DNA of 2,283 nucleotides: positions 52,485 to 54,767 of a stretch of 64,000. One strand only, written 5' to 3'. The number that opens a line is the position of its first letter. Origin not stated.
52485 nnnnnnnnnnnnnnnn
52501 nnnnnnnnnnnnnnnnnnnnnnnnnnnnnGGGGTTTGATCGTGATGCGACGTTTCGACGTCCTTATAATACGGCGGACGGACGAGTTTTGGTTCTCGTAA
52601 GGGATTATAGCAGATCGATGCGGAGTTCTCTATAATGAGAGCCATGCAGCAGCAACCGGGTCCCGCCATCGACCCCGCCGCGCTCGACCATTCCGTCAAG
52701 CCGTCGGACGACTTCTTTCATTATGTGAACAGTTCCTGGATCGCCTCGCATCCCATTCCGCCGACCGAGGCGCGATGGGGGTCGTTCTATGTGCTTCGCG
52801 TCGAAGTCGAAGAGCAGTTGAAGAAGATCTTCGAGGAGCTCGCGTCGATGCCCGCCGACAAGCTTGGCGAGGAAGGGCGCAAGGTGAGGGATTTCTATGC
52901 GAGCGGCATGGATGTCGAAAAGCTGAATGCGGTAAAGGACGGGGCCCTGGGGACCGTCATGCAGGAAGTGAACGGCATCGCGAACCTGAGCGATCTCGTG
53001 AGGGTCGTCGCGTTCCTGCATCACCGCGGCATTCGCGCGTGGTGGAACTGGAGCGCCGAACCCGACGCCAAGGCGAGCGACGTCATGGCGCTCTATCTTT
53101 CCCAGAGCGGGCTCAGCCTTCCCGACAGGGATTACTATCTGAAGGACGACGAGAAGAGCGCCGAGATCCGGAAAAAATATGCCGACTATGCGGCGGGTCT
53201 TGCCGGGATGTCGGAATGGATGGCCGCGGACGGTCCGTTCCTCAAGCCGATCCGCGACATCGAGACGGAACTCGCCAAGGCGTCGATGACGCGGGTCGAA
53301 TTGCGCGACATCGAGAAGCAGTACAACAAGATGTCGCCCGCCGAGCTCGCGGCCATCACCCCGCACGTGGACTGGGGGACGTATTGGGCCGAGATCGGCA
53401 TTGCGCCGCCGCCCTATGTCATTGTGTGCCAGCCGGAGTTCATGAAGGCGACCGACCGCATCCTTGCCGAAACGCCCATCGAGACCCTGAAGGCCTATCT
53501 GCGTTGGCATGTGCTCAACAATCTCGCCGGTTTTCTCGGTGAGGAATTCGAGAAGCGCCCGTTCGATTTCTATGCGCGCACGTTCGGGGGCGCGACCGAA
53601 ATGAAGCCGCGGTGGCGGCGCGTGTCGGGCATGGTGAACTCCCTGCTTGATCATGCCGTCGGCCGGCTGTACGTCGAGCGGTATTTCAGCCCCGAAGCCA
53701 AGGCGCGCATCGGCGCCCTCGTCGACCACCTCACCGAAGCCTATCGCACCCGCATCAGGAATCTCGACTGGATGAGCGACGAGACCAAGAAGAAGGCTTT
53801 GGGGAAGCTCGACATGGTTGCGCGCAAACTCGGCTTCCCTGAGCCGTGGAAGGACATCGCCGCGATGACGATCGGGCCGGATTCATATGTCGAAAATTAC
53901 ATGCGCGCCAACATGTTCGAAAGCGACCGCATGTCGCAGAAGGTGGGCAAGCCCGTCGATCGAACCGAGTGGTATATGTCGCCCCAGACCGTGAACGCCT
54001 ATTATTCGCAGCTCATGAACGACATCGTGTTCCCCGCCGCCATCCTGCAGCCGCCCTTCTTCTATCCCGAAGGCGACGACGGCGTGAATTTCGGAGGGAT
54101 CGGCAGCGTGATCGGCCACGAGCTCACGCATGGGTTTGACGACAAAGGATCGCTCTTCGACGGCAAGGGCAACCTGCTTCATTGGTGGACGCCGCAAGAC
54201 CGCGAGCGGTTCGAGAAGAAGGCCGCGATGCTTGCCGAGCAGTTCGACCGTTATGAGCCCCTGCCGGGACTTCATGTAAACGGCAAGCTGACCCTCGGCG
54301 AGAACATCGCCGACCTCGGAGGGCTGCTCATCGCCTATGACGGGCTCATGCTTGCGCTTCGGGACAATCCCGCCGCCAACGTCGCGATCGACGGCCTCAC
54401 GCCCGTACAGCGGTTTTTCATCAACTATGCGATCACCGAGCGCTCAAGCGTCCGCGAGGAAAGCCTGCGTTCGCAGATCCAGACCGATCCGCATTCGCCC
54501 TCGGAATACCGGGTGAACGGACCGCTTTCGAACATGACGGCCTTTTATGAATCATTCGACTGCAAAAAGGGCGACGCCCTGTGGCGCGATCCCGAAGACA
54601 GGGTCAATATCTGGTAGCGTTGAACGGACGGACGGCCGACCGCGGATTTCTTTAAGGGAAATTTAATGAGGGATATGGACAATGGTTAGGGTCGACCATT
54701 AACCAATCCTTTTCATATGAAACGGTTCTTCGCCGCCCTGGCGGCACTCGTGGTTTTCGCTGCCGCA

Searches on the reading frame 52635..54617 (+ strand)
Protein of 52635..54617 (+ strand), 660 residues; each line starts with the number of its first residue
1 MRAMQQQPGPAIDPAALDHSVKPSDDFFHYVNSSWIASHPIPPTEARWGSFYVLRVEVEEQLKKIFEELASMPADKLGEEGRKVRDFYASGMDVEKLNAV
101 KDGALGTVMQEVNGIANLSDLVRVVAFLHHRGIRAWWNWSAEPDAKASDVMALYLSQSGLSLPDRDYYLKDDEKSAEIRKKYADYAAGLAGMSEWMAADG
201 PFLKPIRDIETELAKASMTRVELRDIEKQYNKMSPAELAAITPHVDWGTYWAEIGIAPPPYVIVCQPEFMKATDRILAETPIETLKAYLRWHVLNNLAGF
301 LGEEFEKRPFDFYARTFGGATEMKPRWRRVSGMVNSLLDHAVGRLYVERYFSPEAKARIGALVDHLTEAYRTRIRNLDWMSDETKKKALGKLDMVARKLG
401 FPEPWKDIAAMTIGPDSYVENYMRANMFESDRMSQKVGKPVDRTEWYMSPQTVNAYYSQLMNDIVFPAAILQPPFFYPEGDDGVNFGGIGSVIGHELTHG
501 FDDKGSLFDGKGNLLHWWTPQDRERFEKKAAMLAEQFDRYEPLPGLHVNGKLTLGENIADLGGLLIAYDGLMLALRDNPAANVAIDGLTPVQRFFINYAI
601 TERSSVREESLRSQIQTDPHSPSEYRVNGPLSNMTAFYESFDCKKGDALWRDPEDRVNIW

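Call 30: search_protein_families(library=pfam, proteins=[window:52635-54617:+], max_evalue=0.001)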
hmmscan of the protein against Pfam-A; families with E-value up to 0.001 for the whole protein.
window:52635-54617:+ (660 aa): 2 families
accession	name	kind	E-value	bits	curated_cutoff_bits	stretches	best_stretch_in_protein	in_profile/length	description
PF05649.18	Peptidase_M13_N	-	4.4e-113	379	32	1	23-402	1-381/381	Peptidase family M13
PF01431.27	Peptidase_M13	-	2e-65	220.7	24.5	1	454-657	1-205/205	Peptidase family M13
